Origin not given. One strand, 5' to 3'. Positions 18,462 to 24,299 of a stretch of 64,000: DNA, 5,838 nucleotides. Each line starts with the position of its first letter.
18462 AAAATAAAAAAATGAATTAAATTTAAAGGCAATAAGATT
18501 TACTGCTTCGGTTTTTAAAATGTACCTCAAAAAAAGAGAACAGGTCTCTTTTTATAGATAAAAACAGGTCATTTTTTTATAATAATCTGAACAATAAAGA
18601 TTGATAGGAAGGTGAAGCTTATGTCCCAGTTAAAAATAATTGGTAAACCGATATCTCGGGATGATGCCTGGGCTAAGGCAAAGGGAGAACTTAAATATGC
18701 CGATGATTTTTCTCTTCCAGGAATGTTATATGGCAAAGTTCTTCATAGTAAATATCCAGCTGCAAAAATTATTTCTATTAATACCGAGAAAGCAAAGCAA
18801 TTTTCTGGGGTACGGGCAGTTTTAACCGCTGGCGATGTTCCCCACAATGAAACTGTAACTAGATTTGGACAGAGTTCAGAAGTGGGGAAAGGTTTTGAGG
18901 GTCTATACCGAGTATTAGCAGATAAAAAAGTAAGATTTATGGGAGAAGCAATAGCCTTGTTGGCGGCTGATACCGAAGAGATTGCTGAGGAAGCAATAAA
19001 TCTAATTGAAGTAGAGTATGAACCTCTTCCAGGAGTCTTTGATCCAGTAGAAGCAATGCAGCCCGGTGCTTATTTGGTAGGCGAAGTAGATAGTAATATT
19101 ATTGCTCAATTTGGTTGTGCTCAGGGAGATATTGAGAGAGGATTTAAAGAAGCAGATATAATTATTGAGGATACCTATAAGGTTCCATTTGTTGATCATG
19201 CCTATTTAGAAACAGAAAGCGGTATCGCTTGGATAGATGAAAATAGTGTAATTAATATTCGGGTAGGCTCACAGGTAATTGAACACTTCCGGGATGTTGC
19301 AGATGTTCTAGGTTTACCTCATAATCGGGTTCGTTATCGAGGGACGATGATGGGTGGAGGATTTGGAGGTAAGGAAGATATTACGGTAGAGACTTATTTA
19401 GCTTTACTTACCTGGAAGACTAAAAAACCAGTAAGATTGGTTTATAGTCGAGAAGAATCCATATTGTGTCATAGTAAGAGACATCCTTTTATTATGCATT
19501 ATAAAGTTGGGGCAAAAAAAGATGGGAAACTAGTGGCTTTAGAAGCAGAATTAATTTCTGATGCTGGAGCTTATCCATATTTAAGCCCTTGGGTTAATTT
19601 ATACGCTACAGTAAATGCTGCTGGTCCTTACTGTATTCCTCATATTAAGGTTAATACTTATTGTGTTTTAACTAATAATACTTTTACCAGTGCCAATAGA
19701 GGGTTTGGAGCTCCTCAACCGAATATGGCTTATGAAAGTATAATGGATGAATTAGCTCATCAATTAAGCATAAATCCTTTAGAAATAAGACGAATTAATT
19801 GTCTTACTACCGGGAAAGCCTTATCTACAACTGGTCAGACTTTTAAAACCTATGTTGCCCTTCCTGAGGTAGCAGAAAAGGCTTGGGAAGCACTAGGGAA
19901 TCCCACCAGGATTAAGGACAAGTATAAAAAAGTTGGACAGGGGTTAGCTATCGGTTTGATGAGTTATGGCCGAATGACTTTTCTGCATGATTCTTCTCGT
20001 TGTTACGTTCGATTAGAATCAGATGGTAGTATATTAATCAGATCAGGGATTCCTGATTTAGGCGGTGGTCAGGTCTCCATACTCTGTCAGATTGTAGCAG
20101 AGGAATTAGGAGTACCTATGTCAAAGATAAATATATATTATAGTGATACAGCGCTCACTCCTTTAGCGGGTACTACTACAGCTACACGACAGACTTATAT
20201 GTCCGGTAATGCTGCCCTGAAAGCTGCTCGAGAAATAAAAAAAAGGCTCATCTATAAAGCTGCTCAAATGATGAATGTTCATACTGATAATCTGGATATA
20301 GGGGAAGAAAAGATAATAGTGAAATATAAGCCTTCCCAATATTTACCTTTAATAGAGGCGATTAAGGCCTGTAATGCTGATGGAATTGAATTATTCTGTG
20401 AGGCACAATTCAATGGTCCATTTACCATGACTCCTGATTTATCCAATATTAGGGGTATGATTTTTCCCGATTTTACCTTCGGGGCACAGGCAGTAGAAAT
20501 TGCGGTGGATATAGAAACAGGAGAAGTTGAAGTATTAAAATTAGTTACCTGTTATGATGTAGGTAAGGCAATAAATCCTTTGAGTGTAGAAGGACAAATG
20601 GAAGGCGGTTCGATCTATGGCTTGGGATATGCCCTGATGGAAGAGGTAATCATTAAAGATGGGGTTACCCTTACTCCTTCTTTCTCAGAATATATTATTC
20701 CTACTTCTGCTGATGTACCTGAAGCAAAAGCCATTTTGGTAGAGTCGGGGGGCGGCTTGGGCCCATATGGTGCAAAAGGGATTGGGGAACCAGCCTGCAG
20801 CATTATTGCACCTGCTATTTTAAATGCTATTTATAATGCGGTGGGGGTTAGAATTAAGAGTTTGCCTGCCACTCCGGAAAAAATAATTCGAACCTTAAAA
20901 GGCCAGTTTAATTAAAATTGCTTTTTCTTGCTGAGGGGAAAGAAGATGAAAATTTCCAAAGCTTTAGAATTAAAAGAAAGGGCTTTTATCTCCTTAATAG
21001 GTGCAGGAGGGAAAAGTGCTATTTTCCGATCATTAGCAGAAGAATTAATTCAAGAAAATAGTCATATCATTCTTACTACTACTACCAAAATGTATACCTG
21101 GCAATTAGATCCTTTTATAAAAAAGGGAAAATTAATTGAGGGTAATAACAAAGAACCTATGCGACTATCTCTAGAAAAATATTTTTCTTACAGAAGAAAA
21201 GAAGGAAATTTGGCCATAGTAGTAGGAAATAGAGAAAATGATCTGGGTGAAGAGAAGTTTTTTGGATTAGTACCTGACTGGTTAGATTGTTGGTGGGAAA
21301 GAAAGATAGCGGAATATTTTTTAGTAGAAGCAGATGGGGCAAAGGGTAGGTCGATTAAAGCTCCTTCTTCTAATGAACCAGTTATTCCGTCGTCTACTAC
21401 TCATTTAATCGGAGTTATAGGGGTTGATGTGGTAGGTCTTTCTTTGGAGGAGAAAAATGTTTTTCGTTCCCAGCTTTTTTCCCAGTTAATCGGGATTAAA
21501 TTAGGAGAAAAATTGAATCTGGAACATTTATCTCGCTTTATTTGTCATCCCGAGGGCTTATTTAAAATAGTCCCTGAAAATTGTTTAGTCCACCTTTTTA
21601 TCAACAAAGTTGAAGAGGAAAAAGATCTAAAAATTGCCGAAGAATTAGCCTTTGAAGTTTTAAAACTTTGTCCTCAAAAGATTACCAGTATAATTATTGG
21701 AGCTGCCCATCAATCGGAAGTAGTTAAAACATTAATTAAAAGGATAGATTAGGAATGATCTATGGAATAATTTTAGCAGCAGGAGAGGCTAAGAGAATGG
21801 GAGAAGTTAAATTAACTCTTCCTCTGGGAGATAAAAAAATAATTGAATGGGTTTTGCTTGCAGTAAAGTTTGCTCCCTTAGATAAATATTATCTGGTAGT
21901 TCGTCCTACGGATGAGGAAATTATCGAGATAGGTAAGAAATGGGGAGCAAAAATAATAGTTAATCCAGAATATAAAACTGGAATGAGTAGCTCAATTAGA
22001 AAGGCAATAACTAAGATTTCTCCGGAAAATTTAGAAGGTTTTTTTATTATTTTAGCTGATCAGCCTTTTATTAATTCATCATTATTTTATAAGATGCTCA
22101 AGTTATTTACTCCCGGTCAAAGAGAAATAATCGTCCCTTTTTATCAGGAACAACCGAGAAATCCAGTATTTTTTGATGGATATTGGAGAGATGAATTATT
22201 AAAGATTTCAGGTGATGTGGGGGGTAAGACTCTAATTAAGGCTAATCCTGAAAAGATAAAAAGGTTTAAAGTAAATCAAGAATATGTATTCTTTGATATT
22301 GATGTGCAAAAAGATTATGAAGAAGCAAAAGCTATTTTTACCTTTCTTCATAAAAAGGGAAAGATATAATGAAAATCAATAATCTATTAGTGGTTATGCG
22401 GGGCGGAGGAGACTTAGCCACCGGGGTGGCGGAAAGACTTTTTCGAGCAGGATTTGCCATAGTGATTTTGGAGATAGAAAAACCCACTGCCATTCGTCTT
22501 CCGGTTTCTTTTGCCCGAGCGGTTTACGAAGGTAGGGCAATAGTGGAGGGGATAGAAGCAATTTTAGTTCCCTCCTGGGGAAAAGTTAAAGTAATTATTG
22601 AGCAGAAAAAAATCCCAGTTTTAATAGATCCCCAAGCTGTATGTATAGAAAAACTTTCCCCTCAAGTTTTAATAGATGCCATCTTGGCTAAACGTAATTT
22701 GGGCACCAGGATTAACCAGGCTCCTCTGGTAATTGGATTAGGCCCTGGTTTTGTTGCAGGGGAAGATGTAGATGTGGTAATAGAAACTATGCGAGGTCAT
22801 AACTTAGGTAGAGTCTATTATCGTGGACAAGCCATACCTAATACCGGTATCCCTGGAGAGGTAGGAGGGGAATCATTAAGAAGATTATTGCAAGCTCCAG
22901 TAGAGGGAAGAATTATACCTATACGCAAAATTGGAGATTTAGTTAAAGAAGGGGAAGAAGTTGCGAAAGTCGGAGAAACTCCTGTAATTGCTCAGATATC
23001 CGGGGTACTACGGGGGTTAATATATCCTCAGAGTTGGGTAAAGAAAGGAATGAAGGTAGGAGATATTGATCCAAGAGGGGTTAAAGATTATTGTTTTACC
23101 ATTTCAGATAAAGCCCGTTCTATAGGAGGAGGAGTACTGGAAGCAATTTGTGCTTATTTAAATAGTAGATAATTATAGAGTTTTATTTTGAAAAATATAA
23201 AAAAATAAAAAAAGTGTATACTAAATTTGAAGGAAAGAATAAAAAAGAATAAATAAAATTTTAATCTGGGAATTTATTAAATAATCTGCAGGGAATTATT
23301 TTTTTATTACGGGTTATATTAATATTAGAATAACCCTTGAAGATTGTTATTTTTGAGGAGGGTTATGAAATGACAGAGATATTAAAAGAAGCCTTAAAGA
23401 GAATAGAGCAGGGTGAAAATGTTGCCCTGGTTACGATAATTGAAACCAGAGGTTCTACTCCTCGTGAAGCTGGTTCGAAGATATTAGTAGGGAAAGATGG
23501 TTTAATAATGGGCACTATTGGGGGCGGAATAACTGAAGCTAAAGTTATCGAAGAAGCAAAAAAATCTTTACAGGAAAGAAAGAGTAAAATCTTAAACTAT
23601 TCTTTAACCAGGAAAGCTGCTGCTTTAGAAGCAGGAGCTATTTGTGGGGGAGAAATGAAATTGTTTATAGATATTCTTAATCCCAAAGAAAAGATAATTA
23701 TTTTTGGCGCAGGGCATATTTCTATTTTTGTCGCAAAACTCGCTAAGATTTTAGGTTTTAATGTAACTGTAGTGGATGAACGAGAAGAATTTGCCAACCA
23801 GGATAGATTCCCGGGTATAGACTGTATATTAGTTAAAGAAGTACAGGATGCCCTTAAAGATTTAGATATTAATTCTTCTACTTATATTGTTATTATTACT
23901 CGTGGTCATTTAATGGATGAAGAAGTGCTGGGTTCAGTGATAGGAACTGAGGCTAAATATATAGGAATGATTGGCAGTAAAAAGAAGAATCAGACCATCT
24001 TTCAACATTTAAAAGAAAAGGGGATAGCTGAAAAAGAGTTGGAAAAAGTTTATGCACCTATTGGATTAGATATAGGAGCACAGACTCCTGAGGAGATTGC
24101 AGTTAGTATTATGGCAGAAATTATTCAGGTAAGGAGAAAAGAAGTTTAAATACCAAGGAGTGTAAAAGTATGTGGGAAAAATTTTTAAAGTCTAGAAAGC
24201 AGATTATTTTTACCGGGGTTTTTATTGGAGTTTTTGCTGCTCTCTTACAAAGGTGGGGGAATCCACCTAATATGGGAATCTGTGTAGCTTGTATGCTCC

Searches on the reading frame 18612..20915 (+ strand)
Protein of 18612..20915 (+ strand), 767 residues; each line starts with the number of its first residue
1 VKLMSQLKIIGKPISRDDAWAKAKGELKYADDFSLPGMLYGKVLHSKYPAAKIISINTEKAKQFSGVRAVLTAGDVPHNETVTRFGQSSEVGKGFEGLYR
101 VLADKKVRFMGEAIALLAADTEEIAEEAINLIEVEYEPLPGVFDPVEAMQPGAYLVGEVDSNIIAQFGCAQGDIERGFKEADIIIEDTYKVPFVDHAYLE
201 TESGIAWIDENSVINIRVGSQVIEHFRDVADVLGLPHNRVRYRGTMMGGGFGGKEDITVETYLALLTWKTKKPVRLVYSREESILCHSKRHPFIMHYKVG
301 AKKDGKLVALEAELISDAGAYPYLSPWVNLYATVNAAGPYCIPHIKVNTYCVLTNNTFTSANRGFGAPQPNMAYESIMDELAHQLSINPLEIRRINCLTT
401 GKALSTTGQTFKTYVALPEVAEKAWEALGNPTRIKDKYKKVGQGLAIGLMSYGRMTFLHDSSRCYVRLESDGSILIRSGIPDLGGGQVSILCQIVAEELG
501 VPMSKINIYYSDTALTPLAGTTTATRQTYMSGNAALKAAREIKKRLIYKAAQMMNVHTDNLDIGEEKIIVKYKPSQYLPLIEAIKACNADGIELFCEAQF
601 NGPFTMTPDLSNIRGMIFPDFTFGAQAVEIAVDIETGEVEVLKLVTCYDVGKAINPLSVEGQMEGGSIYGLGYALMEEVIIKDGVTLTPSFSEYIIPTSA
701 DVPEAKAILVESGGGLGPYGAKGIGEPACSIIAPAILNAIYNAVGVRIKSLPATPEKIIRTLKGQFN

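Call 17: search_protein_families(library=ncbifam, proteins=[window:18612-20915:+])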
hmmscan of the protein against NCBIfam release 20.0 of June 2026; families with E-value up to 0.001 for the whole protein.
window:18612-20915:+ (767 aa): 13 families
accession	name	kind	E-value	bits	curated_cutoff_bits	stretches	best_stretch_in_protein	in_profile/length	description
TIGR03196.1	pucD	equivalog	1e-162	543.3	783.65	1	9-759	2-755/763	xanthine dehydrogenase subunit D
TIGR03194.1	4hydrxCoA_A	equivalog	7.2e-152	507.4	994.55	1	18-762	5-746/746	4-hydroxybenzoyl-CoA reductase subunit alpha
NF007426.0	PRK09970.1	equivalog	4.7e-149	497.8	916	1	7-763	3-756/761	xanthine dehydrogenase molybdenum-binding subunit XdhA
NF043082.1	XdhA_XDHase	equivalog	1.8e-148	495.9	780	1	10-763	1-753/758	xanthine dehydrogenase subunit XdhA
TIGR03311.1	Se_dep_XDH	equivalog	1.5e-141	473.2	830.45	2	9-551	161-683/848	selenium-dependent xanthine dehydrogenase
NF045668.1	pterin_aldehy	equivalog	6.1e-123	411.7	1100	1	3-763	168-905/905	molybdopterin-dependent aldehyde oxidoreductase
NF041018.1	glyceraldDH_alpha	equivalog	2.5e-115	386.6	790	1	9-759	2-741/741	glyceraldehyde dehydrogenase subunit alpha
TIGR02965.1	xanthine_xdhB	equivalog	2.7e-102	343.3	849.5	1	14-762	5-754/758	xanthine dehydrogenase molybdopterin binding subunit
TIGR03313.1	Se_sel_red_Mo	hypoth_equivalog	7.4e-99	331.7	1101.9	2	161-763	351-950/951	molybdopterin-dependent oxidoreductase Mo/Fe-S-binding subunit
NF041671.1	peri_hyde_PaoC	equivalog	1.2e-87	295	1180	1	4-762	12-731/735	aldehyde oxidoreductase molybdenum-binding subunit PaoC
NF040766.1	CODH_aero_grp5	exception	1.2e-85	288.3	950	2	8-581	3-588/785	aerobic carbon-monoxide dehydrogenase large subunit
TIGR02416.1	CO_dehy_Mo_lg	equivalog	2.1e-79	267.6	991.15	1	24-758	7-767/770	aerobic carbon-monoxide dehydrogenase large subunit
TIGR02969.1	mam_aldehyde_ox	subfamily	1.3e-52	178.6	1912.3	1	9-745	575-1280/1330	aldehyde oxidase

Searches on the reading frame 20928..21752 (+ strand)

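Call 17: search_protein_families(library=ncbifam, proteins=[window:20928-21752:+])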
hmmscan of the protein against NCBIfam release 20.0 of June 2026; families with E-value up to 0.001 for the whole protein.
window:20928-21752:+ (274 aa): 1 family
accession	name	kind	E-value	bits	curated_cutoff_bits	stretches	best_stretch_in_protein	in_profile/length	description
TIGR03172.2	TIGR03172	equivalog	3.9e-47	160.8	73.05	1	21-243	2-205/209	selenium cofactor biosynthesis protein YqeC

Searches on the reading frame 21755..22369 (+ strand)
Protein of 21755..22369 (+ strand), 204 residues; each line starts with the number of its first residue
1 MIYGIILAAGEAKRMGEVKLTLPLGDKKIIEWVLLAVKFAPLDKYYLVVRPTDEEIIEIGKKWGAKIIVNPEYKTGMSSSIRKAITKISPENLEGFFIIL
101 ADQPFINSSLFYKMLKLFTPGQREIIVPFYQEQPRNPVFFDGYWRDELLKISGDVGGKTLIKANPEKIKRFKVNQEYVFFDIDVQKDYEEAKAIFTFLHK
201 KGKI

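Call 17: search_protein_families(library=ncbifam, proteins=[window:21755-22369:+])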
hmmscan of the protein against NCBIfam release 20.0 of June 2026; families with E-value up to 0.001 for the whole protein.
window:21755-22369:+ (204 aa): 15 families
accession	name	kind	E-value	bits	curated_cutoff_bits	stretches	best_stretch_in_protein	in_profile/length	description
TIGR03310.1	matur_MocA_YgfJ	equivalog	6.6e-46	156.6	186.45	1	5-190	3-187/188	molybdenum cofactor cytidylyltransferase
NF045665.1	NTPtran_DVU1551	equivalog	5.5e-35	121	315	1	2-195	1-193/359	DVU_1551 family NTP transferase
TIGR03202.1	pucB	equivalog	2.5e-21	76.3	235.05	1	3-188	2-192/192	xanthine dehydrogenase accessory protein PucB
NF045782.1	NicBOxredNboR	equivalog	1.2e-10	41.5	260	1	4-186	11-200/206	nicotine blue oxidoreductase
NF010933.0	PRK14353.1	equivalog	6.9e-08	31.5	505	1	4-135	8-141/453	bifunctional UDP-N-acetylglucosamine diphosphorylase/glucosamine-1-phosphate N-acetyltransferase GlmU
NF053639.1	Mfer334_fam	equivalog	1.2e-07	31.8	260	1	11-118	9-126/209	pseudomurein biosynthesis protein PmurB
NF001457.0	PRK00317.1-3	equivalog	1.9e-07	30.8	164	1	3-139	3-134/200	molybdenum cofactor guanylyltransferase MobA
NF003952.0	PRK05450.1-5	subfamily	3.5e-06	26.4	193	1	3-122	4-120/250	3-deoxy-manno-octulosonate cytidylyltransferase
TIGR01173.1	glmU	equivalog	4.5e-06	25.8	366.85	1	5-116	4-115/452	bifunctional UDP-N-acetylglucosamine diphosphorylase/glucosamine-1-phosphate N-acetyltransferase GlmU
TIGR02665.1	molyb_mobA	equivalog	1.1e-05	25.5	151.85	1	3-133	2-128/186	molybdenum cofactor guanylyltransferase MobA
NF010934.1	PRK14354.1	equivalog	3.1e-05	22.7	450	1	4-119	2-116/447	bifunctional UDP-N-acetylglucosamine diphosphorylase/glucosamine-1-phosphate N-acetyltransferase GlmU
TIGR03992.1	Arch_glmU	subfamily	4.3e-05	22.6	292.1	1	4-110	3-113/393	bifunctional sugar-1-phosphate nucleotidylyltransferase/acetyltransferase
NF010932.0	PRK14352.1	equivalog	0.00014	20.7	611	1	5-118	10-126/488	bifunctional UDP-N-acetylglucosamine diphosphorylase/glucosamine-1-phosphate N-acetyltransferase GlmU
NF011056.0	PRK14489.1-1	equivalog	0.00055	19.1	379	1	4-117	8-112/363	bifunctional molybdenum cofactor guanylyltransferase MobA/molybdopterin-guanine dinucleotide biosynthesis adaptor protein MobB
TIGR03552.1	F420_cofC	equivalog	0.00095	18.8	105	0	47-125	49-124/196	2-phospho-L-lactate guanylyltransferase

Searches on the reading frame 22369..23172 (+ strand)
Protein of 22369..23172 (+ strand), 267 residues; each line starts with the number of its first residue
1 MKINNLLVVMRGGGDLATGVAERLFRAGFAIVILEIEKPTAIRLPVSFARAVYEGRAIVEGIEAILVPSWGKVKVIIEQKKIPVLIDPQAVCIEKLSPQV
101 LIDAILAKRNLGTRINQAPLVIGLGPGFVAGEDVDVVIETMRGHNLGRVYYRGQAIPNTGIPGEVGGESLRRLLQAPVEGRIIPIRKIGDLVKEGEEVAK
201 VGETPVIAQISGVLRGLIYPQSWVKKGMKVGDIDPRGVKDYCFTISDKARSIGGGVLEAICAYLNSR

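Call 17: search_protein_families(library=ncbifam, proteins=[window:22369-23172:+])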
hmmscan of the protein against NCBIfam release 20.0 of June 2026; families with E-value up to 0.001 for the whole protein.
window:22369-23172:+ (267 aa): 1 family
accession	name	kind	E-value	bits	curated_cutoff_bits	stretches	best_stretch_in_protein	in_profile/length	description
TIGR03309.1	matur_yqeB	equivalog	2.2e-110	368.1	220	1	8-261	1-254/256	selenium-dependent molybdenum cofactor biosynthesis protein YqeB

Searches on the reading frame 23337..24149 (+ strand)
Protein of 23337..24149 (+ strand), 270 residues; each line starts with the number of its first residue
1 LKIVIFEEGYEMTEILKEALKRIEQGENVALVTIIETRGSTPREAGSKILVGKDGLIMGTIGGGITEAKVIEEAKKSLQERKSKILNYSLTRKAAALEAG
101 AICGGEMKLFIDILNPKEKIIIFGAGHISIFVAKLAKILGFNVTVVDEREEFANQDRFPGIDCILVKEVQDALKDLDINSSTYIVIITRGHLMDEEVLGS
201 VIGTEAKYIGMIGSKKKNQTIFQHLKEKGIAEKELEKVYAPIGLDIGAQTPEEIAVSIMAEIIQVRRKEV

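Call 17: search_protein_families(library=ncbifam, proteins=[window:23337-24149:+])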
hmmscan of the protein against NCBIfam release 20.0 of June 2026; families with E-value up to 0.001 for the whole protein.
window:23337-24149:+ (270 aa): 2 families
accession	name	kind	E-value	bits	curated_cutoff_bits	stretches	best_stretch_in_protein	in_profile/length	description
NF045664.1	XdhC_rel_AOR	equivalog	6.6e-96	321.6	350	2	115-268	192-346/346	XdhC family aldehyde oxidoreductase maturation factor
TIGR02964.1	xanthine_xdhC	equivalog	1e-44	153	161.6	1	31-263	2-246/246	xanthine dehydrogenase accessory protein XdhC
